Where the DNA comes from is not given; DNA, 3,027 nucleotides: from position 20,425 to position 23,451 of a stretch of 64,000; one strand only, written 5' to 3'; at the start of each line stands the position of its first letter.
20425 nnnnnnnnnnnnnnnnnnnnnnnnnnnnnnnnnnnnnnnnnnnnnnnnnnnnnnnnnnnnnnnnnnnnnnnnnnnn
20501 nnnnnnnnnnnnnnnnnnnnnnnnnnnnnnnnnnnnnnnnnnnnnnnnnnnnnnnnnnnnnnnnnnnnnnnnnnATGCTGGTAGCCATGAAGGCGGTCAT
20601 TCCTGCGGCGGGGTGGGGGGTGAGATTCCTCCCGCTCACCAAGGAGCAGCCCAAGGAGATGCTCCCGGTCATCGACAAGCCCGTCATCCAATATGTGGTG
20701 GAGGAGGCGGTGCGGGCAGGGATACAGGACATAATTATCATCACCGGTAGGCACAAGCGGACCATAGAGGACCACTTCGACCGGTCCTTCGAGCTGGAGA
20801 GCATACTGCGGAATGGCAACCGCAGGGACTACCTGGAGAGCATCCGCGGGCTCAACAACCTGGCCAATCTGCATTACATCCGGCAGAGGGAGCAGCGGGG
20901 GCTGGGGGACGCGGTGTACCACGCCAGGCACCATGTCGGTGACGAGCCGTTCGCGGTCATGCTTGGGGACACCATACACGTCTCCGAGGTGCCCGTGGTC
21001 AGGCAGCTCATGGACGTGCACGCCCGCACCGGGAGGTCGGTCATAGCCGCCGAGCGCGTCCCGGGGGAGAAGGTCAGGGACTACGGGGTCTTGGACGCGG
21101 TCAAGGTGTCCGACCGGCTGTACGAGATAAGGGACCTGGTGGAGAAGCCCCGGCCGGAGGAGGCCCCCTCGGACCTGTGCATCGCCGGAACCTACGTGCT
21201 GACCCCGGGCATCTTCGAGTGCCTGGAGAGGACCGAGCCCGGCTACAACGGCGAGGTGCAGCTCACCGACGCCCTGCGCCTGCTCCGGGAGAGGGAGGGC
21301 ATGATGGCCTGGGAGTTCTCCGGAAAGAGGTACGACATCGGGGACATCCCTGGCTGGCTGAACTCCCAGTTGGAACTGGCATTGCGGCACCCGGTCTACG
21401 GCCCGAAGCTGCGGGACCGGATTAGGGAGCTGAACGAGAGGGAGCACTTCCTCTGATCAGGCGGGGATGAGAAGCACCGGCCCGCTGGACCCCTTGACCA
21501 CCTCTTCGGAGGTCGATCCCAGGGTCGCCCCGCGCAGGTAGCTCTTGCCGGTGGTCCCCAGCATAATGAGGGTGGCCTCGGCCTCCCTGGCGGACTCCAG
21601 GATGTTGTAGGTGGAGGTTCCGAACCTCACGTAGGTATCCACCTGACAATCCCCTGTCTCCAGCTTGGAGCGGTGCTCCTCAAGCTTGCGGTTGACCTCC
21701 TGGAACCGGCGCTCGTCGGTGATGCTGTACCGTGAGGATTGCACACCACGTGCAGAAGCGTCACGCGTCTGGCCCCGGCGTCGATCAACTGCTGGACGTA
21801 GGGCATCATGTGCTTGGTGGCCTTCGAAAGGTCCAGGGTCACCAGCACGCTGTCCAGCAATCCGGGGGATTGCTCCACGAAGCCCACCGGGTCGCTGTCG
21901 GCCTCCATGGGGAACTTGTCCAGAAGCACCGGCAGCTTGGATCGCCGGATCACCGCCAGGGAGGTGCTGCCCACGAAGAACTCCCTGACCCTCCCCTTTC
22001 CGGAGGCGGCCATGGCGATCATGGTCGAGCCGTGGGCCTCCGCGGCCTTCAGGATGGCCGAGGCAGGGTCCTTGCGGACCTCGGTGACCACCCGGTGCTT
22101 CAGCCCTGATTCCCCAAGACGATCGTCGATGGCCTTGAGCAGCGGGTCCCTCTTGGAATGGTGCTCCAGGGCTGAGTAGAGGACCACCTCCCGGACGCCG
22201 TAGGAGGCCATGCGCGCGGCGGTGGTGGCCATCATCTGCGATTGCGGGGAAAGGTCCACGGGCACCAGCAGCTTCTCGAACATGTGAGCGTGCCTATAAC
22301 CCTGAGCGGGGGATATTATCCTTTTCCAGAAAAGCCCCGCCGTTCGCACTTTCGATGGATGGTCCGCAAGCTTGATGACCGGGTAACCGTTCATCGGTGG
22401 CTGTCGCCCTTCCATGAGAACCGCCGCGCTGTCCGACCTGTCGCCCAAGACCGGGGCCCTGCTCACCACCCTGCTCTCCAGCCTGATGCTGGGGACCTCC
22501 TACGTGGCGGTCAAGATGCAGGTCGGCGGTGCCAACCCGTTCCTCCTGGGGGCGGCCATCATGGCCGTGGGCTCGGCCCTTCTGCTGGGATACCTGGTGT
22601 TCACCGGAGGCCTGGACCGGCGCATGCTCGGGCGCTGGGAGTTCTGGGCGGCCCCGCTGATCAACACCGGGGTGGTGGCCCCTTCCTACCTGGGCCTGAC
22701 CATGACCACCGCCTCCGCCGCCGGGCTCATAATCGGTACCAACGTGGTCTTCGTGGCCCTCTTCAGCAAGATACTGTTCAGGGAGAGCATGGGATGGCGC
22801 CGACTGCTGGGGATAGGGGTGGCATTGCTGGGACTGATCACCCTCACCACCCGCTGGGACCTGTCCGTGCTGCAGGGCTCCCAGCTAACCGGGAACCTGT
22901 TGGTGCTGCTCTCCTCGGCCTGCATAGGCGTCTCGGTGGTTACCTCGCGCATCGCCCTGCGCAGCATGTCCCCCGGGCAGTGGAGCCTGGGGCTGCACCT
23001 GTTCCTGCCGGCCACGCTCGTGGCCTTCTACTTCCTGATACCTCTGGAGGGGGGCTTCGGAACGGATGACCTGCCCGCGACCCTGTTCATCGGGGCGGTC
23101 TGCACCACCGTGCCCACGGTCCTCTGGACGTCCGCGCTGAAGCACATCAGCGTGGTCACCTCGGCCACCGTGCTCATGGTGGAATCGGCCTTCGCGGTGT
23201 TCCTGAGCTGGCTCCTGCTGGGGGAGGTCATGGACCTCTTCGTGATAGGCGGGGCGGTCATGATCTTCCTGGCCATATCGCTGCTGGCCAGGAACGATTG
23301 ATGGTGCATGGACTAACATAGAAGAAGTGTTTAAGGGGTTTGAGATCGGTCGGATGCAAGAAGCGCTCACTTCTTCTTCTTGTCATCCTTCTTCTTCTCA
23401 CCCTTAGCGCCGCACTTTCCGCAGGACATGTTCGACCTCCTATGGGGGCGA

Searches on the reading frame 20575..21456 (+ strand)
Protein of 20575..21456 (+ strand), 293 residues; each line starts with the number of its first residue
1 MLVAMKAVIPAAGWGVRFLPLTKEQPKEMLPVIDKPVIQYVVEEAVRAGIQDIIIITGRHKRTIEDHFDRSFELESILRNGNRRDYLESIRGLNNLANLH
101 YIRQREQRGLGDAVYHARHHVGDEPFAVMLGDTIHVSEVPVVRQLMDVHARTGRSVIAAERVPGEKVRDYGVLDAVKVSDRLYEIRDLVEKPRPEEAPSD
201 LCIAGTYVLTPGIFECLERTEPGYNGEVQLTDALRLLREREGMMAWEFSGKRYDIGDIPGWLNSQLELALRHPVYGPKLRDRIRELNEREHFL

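Call 21: find_encoding_contigs(protein=window:20575-21456:+, flank=3000, max_places=8)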
Protein window:20575-21456:+ (293 aa): 5 contigs read that carry it; 5 places shown.
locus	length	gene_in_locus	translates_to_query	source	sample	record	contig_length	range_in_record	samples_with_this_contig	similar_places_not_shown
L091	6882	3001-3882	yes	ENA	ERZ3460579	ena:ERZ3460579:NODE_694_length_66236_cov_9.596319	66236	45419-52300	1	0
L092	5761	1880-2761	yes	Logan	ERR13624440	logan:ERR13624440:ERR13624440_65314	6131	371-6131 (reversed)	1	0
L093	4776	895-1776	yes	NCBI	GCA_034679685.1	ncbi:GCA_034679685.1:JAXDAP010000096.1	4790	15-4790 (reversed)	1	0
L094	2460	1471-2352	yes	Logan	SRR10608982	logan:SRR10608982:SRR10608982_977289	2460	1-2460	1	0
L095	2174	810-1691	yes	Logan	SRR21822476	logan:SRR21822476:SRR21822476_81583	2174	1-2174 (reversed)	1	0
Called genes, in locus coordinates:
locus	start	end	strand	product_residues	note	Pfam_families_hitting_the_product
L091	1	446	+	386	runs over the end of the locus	-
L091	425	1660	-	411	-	PF13439:Glyco_transf_4, PF13579:Glyco_trans_4_4, PF00534:Glycos_transf_1, PF13692:Glyco_trans_1_4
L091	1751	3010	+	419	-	PF03721:UDPG_MGDP_dh_N, PF00984:UDPG_MGDP_dh, PF03720:UDPG_MGDP_dh_C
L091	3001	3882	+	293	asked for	PF00483:NTP_transferase, PF12804:NTP_transf_3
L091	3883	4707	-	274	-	PF00582:Usp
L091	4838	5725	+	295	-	PF00892:EamA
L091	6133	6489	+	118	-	PF12840:HTH_20 (weak)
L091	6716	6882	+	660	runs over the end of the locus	PF16177:ACAS_N, PF00501:AMP-binding, PF13193:AMP-binding_C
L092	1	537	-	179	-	?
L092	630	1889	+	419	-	PF03721:UDPG_MGDP_dh_N, PF00984:UDPG_MGDP_dh, PF03720:UDPG_MGDP_dh_C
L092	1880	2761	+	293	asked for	PF00483:NTP_transferase, PF12804:NTP_transf_3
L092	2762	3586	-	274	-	PF00582:Usp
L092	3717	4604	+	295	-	PF00892:EamA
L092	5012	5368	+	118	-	PF12840:HTH_20 (weak)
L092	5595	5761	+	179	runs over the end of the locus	?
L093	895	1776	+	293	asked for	PF00483:NTP_transferase, PF12804:NTP_transf_3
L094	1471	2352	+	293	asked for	PF00483:NTP_transferase, PF12804:NTP_transf_3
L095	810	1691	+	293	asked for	PF00483:NTP_transferase, PF12804:NTP_transf_3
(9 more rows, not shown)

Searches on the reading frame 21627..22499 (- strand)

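Call 18: search_protein_families(library=pfam, proteins=[window:21627-22499:-], max_evalue=0.01)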
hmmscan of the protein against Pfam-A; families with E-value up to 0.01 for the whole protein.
window:21627-22499:- (290 aa): 1 family
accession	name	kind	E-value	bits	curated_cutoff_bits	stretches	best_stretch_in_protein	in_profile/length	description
PF00582.32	Usp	-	1.9e-18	67.8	24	1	73-193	1-139/141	Universal stress protein family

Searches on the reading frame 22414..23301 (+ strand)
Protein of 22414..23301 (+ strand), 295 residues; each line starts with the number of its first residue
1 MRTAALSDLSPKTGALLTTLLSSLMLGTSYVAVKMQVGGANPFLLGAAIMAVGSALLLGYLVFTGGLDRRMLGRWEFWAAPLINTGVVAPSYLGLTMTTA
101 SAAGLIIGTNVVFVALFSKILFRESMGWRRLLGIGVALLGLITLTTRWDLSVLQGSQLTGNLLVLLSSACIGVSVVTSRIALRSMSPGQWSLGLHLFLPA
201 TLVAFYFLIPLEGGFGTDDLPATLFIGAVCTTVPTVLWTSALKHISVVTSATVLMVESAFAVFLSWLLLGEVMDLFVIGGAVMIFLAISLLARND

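Call 22: find_encoding_contigs(protein=window:22414-23301:+, flank=3000, max_places=8)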
Protein window:22414-23301:+ (295 aa): 4 contigs read that carry it; 4 places shown.
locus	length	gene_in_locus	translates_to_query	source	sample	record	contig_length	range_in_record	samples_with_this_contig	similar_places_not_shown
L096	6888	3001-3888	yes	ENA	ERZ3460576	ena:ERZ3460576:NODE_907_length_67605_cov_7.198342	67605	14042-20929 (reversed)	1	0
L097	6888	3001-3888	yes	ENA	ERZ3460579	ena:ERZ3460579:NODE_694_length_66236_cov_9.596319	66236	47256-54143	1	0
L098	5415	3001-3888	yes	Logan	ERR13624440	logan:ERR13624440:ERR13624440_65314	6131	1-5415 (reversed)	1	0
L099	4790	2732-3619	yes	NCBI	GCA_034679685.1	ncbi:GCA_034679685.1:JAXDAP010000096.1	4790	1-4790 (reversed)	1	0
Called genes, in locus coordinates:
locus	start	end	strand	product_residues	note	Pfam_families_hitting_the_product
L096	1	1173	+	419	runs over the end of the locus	PF03721:UDPG_MGDP_dh_N, PF00984:UDPG_MGDP_dh, PF03720:UDPG_MGDP_dh_C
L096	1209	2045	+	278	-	PF00483:NTP_transferase, PF12804:NTP_transf_3 (weak)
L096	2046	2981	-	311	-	PF00582:Usp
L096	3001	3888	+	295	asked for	PF00892:EamA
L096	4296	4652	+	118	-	PF12840:HTH_20 (weak)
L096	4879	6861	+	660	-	PF16177:ACAS_N, PF00501:AMP-binding, PF13193:AMP-binding_C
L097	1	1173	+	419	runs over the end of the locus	PF03721:UDPG_MGDP_dh_N, PF00984:UDPG_MGDP_dh, PF03720:UDPG_MGDP_dh_C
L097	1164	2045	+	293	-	PF00483:NTP_transferase, PF12804:NTP_transf_3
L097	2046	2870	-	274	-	PF00582:Usp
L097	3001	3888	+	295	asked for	PF00892:EamA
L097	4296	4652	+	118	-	PF12840:HTH_20 (weak)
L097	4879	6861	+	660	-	PF16177:ACAS_N, PF00501:AMP-binding, PF13193:AMP-binding_C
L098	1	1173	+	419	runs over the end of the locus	PF03721:UDPG_MGDP_dh_N, PF00984:UDPG_MGDP_dh, PF03720:UDPG_MGDP_dh_C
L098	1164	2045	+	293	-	PF00483:NTP_transferase, PF12804:NTP_transf_3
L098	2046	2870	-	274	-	PF00582:Usp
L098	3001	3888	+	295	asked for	PF00892:EamA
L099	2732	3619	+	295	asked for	PF00892:EamA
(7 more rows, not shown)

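Call 38: find_encoding_contigs(protein=window:22414-23301:+, flank=10000, max_places=4)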
Protein window:22414-23301:+ (295 aa): 4 contigs read that carry it; 4 places shown.
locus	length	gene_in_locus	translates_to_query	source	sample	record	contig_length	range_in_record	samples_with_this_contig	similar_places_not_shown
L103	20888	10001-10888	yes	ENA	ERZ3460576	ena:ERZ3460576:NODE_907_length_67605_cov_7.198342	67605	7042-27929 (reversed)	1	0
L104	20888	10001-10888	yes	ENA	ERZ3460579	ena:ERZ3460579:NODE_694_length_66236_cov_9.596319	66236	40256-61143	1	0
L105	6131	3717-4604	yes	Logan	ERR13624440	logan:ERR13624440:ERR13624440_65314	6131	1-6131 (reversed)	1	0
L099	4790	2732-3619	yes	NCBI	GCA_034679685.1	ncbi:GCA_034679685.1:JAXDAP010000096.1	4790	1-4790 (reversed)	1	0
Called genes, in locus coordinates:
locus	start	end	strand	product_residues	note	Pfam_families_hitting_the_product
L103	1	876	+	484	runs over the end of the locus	PF01139:RtcB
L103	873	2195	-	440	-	PF01966:HD, PF19276:HD_assoc_2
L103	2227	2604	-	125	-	PF04472:SepF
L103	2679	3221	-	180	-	PF01472:PUA, PF26292:PUA_elF2D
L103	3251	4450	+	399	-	-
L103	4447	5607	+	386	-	-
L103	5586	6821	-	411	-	PF13439:Glyco_transf_4, PF13579:Glyco_trans_4_4, PF00534:Glycos_transf_1, PF13692:Glyco_trans_1_4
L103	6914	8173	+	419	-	PF03721:UDPG_MGDP_dh_N, PF00984:UDPG_MGDP_dh, PF03720:UDPG_MGDP_dh_C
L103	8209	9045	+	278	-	PF00483:NTP_transferase, PF12804:NTP_transf_3 (weak)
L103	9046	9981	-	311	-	PF00582:Usp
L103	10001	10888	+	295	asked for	PF00892:EamA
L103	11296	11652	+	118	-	PF12840:HTH_20 (weak)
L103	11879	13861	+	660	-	PF16177:ACAS_N, PF00501:AMP-binding, PF13193:AMP-binding_C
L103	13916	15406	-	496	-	PF01943:Polysacc_synt, PF13440:Polysacc_synt_3, PF03023:MurJ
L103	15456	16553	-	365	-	PF12698:ABC2_membrane_3, PF01061:ABC2_membrane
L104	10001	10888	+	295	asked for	PF00892:EamA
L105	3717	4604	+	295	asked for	PF00892:EamA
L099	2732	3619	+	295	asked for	PF00892:EamA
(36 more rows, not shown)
